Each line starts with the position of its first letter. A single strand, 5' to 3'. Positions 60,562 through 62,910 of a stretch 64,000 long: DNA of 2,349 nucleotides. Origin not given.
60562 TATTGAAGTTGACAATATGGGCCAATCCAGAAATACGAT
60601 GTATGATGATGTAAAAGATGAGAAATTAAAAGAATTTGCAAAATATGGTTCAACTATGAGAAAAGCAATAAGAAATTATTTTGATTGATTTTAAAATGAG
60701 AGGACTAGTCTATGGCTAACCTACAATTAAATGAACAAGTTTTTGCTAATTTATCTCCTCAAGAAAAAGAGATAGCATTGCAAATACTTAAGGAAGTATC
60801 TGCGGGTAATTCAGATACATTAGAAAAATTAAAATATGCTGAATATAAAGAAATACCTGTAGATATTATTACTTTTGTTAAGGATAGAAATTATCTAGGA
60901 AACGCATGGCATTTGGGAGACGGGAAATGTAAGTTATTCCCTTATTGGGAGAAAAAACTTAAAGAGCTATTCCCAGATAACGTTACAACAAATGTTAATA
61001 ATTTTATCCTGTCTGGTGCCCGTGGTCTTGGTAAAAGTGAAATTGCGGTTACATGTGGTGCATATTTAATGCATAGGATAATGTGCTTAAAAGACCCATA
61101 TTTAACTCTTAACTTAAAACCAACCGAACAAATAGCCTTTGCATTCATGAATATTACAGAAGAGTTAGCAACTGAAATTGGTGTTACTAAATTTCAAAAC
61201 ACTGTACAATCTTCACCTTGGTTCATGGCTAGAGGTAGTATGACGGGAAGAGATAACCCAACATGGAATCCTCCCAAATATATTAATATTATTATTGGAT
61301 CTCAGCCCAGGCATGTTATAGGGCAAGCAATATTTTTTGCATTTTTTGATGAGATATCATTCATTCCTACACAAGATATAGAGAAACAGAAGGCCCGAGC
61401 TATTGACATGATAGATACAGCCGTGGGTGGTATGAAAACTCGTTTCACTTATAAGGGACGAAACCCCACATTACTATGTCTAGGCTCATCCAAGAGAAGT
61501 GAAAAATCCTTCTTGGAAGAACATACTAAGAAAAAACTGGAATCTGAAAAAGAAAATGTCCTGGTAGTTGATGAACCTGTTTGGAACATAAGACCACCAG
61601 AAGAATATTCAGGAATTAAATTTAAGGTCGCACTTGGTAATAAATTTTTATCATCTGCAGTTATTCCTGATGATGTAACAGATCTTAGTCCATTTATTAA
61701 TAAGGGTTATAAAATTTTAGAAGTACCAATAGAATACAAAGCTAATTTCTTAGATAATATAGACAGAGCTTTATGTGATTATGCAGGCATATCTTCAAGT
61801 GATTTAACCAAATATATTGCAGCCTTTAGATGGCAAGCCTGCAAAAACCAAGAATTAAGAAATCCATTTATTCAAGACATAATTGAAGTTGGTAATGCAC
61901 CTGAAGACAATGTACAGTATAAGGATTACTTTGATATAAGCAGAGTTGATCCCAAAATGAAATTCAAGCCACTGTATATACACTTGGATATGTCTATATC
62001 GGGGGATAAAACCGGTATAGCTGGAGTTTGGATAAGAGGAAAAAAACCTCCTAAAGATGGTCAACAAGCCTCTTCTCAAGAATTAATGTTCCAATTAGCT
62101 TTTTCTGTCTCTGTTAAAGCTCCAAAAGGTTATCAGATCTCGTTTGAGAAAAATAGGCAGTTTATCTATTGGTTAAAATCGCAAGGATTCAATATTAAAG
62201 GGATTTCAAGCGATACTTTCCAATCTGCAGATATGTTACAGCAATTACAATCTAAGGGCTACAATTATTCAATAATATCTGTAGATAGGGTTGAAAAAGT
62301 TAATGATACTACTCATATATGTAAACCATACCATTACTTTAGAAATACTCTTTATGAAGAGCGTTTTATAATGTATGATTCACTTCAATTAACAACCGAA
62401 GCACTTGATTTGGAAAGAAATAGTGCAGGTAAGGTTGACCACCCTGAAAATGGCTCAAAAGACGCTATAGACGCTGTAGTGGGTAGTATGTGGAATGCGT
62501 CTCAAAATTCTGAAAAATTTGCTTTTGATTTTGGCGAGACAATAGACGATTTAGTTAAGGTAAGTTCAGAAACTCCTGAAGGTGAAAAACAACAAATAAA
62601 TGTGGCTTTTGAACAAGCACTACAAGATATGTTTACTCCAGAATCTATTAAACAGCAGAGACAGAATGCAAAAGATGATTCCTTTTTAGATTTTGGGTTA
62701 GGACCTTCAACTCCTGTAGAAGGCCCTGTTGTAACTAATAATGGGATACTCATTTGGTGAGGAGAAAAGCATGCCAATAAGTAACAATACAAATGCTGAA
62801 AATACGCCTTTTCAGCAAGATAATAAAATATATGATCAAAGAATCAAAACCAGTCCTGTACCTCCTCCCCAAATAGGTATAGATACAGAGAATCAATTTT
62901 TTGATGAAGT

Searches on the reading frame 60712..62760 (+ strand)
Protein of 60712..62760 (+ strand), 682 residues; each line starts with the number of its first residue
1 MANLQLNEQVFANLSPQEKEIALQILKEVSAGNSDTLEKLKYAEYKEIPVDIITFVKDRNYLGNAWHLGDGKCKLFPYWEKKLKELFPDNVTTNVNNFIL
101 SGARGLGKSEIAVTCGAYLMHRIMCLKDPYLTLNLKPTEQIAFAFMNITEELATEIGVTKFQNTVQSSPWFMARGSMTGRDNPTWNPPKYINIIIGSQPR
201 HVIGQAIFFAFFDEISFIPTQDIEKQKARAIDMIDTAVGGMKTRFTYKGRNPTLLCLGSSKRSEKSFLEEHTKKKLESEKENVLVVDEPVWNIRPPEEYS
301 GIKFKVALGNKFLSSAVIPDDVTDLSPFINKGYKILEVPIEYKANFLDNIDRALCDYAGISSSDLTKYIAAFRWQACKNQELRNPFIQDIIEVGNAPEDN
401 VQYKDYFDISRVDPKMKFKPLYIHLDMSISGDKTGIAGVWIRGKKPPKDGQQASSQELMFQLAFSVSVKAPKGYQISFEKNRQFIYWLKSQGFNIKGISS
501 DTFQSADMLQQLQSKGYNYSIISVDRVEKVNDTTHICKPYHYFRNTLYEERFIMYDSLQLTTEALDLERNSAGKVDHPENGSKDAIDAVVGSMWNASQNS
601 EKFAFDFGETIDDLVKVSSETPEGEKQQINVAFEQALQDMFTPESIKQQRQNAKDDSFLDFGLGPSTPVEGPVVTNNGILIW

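Call 60: search_protein_families(library=phrogs, proteins=[window:60712-62760:+], max_evalue=0.001)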
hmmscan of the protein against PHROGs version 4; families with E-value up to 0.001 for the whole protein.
window:60712-62760:+ (682 aa): 1 family
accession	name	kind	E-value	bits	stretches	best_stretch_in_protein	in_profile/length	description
phrog_17415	-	head and packaging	1.4e-05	24.4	1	104-175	405-476/940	terminase large subunit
